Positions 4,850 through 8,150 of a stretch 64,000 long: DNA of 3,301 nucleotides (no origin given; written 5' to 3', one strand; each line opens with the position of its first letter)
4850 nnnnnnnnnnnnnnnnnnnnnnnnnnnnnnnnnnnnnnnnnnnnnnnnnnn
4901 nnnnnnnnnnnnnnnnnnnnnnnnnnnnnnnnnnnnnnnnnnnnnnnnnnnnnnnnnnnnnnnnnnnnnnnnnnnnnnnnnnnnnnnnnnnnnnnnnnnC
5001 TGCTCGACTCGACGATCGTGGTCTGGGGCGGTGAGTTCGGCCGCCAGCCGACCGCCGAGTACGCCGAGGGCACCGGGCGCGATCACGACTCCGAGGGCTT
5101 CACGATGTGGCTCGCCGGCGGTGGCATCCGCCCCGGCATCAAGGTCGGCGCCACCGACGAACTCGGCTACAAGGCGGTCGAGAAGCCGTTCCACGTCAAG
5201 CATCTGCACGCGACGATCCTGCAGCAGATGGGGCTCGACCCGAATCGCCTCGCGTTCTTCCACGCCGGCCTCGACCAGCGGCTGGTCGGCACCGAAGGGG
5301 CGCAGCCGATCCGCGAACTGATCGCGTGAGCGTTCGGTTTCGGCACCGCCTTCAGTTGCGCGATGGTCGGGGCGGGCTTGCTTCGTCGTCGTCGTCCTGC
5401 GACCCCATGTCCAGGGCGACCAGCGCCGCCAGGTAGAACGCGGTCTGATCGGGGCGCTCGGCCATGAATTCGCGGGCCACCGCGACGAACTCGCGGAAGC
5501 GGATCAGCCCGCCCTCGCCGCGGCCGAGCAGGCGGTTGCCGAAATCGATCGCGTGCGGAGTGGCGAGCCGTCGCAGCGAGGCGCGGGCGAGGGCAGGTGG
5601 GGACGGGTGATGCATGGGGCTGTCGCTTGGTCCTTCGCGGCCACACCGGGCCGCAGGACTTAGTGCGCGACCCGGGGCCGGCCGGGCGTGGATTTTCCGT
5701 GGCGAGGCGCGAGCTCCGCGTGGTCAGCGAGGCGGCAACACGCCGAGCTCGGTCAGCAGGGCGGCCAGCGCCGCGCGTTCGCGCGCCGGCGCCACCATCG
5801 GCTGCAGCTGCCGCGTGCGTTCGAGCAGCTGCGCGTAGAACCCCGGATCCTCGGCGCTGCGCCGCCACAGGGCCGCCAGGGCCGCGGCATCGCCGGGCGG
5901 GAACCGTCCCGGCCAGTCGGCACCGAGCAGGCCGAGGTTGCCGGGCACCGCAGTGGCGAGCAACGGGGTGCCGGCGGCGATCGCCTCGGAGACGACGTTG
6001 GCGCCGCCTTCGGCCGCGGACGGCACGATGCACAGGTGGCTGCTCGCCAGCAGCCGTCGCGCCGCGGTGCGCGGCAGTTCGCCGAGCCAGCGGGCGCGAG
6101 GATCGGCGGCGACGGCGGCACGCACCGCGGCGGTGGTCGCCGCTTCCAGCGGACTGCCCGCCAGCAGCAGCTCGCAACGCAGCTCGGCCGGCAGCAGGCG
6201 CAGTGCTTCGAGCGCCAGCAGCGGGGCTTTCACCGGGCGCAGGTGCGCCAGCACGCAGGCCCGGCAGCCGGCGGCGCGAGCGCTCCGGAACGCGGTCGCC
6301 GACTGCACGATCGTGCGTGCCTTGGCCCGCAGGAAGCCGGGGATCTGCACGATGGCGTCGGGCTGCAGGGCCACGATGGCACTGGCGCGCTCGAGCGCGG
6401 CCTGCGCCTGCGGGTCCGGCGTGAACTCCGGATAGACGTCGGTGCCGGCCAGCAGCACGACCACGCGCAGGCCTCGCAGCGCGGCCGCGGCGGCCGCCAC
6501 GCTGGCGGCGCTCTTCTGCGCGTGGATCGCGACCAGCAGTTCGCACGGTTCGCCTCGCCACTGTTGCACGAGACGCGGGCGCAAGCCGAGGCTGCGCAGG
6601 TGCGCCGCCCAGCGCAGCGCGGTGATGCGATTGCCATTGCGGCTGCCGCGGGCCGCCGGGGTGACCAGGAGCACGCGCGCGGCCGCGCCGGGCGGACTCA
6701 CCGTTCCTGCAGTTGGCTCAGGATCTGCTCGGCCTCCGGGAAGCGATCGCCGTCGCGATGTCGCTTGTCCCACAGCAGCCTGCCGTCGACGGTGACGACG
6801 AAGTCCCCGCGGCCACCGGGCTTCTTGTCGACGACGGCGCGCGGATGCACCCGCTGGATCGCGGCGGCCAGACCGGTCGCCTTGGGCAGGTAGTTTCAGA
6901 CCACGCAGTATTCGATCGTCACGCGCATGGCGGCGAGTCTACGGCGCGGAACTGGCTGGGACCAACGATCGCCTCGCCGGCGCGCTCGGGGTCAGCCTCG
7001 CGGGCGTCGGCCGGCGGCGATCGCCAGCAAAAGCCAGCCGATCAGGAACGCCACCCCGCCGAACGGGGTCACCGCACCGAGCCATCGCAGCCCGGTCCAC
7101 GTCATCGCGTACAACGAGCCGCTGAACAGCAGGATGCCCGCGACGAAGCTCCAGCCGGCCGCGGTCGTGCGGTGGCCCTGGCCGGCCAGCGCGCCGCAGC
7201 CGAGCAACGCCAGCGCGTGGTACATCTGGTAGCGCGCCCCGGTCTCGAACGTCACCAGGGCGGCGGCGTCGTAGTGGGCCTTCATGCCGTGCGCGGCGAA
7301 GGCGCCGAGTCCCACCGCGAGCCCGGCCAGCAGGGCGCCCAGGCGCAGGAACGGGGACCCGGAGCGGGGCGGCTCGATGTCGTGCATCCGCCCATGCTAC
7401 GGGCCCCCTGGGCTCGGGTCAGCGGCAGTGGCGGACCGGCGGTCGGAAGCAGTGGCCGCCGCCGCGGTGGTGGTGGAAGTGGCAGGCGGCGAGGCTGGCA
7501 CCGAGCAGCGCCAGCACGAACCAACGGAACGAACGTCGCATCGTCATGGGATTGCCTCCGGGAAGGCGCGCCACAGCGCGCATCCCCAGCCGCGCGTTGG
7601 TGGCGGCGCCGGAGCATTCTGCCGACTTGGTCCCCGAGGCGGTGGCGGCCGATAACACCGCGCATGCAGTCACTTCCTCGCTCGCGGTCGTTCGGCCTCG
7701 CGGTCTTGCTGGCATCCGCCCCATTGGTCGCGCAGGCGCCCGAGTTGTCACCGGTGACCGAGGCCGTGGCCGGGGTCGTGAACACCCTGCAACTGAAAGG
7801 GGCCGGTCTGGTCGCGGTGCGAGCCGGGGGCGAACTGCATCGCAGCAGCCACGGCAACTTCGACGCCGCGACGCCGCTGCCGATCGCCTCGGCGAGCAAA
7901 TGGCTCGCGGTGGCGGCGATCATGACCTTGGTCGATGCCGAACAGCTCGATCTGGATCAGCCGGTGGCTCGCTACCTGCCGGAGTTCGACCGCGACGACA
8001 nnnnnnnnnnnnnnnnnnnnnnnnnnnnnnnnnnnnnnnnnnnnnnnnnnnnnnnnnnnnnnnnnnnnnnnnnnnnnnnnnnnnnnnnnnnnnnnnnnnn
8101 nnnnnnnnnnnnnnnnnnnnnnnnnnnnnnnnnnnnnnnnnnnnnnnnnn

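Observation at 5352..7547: Five-gene operon linking a Sec-containing SelW-like protein to a SenB/TIGR04348-like glycosyltransferase, DUF423 and a His/Cys-rich lipopeptide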

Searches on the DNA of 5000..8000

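Call 58: search_rna_families(source=window, start=5000, end=8000, threshold=evalue, max_evalue=1)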
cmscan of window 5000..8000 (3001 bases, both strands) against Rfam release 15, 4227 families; matches with E-value up to 1: 0.
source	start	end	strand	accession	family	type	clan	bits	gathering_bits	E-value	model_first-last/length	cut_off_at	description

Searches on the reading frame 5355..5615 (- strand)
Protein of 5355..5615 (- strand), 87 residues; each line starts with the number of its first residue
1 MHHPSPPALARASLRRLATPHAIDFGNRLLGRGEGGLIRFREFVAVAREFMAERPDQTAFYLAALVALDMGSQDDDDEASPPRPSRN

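Call 6: search_protein_families(library=ncbifam, proteins=[window:5355-5615:-], max_evalue=0.01)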
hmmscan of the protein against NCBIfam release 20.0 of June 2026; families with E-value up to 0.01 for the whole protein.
seq(87 aa): 0 families

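Call 7: search_protein_families(library=pfam, proteins=[window:5355-5615:-], max_evalue=0.01)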
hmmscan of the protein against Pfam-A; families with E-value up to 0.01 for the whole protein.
seq(87 aa): 0 families

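Call 47: find_homologous_proteins(query=window:5355-5615:-, max_evalue=0.001)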
Query seq(87 aa) (87 aa): 103 proteins with E <= 0.001 among 111 candidates.
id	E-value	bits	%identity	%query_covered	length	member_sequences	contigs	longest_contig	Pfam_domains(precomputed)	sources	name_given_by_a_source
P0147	1.8e-49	183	98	100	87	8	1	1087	-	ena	-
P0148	1.9e-38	148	80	100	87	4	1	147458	-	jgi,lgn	jgi:hypothetical protein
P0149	1.7e-30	123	69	100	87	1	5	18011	-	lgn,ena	-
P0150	3.1e-30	122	71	100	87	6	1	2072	-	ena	-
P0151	5.4e-29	118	70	100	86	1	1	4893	-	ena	-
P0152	1.3e-28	117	68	100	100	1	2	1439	-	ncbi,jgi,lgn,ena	jgi:hypothetical protein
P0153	3.7e-28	115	68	100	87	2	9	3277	-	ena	-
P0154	3.9e-28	115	69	97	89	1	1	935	-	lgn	-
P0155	4.4e-28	115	68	100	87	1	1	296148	-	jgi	jgi:hypothetical protein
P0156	6.4e-28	114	72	78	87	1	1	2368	-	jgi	jgi:hypothetical protein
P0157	8.4e-28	114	67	97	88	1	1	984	-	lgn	-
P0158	2.5e-27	112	67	100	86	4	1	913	-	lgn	-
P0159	2.7e-27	112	67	100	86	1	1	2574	-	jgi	jgi:hypothetical protein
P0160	4.3e-27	112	67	100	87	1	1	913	-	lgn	-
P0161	4.8e-27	112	63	100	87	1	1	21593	-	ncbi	-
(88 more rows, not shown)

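Call 53: predict_structure(alignment_id=A4)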
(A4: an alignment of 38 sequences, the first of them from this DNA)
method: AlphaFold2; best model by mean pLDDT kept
length: 87 residues; sequences in the alignment: 38
mean_pLDDT: 82.6   pTM: 0.62
mean pLDDT of the five models: 82.6, 81.9, 77.9, 72.9, 65.4
residues with pLDDT >= 90: 38; 70-90: 32; 50-70: 17; < 50: 0
segments of 3 or more residues with pLDDT < 50: none
pLDDT, mean of each block of 10 residues (from residue 1): 74 90 91 85 93 92 88 61 65
secondary structure, 60 per line:
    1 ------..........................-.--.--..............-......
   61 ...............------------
elements in order: H7-32 H40-53 H55-75

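Call 56: fold_search(model_id=the predicted structure, library=pdb)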
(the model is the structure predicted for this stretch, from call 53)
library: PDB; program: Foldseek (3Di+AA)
matches with E <= 10: 45; with E <= 0.001: 0
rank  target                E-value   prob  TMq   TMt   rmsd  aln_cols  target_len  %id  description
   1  1kmi_Z                2.1e+00  0.18  0.33  0.19   8.5        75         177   24  CRYSTAL STRUCTURE OF AN E.COLI CHEMOTAXIS PROTEIN, CHEZ (released 2002-07-24)
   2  9a2v_MODEL_1_A        3.1e+00  0.10  0.26  0.09   7.8        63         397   17  Model of E. coli AcrA by in-cell photo-crosslinking MS and deep learning (released 2023-02-24)
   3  7lbm_n                3.5e+00  0.23  0.41  0.15   7.8        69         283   14  Structure of the human Mediator-bound transcription pre-initiation complex (released 2021-03-24)
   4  6ta5_D                4.3e+00  0.20  0.41  0.13   5.5        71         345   11  OprM-MexA complex from the MexAB-OprM Pseudomonas aeruginosa whole assembly reconstituted in nanodiscs (released 2020-09-16)
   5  5znz_D                4.3e+00  0.06  0.28  0.08  10.7        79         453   24  Structure of mDR3 DD with MBP tag mutant-I387V (released 2019-04-17)
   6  6r80                  4.3e+00  0.04  0.21  0.10   9.6        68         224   15  Structure of AFF4 C-terminal homology domain (released 2019-06-12)
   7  6ejq_A                4.5e+00  0.06  0.24  0.16  11.9        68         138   15  Crystal structure of a C-terminally truncated small terminase protein from the thermophilic bacteriophage G20c (released 2018-10-10)
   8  1gt0_D                4.8e+00  0.05  0.25  0.27  12.8        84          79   13  Crystal structure of a POU/HMG/DNA ternary complex (released 2003-01-30)
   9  7upo_A                5.1e+00  0.15  0.42  0.48   6.6        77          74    9  Crystal structure of designed heterotrimeric assembly DHT03 (released 2022-12-14)
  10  5xu0_A                5.5e+00  0.15  0.39  0.19   6.5        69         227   13  Structure of the membrane fusion protein Spr0693 from Streptococcus pneumoniae R6 (released 2018-01-24)
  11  4xvn_F                5.5e+00  0.06  0.24  0.16  12.1        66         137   15  Crystal structure of the small terminase from thermophilic phage G20C (released 2016-02-10)
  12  9rad_A                5.8e+00  0.14  0.44  0.11   7.3        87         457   14  PhiC31 integrase-attL complex: B-bound subregion (released 2026-02-11)
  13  4nsm                  5.8e+00  0.06  0.30  0.33   8.7        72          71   22  crystal structure of the streptococcal collagen-like protein 2 globular domain from invasive M3-type group A Streptococc (released 2013-12-25)
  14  6ejq_D                5.8e+00  0.06  0.24  0.17  11.9        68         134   15  Crystal structure of a C-terminally truncated small terminase protein from the thermophilic bacteriophage G20c (released 2018-10-10)
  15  5yev_A                5.8e+00  0.05  0.29  0.08  10.8        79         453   22  Murine DR3 death domain (released 2018-09-19)
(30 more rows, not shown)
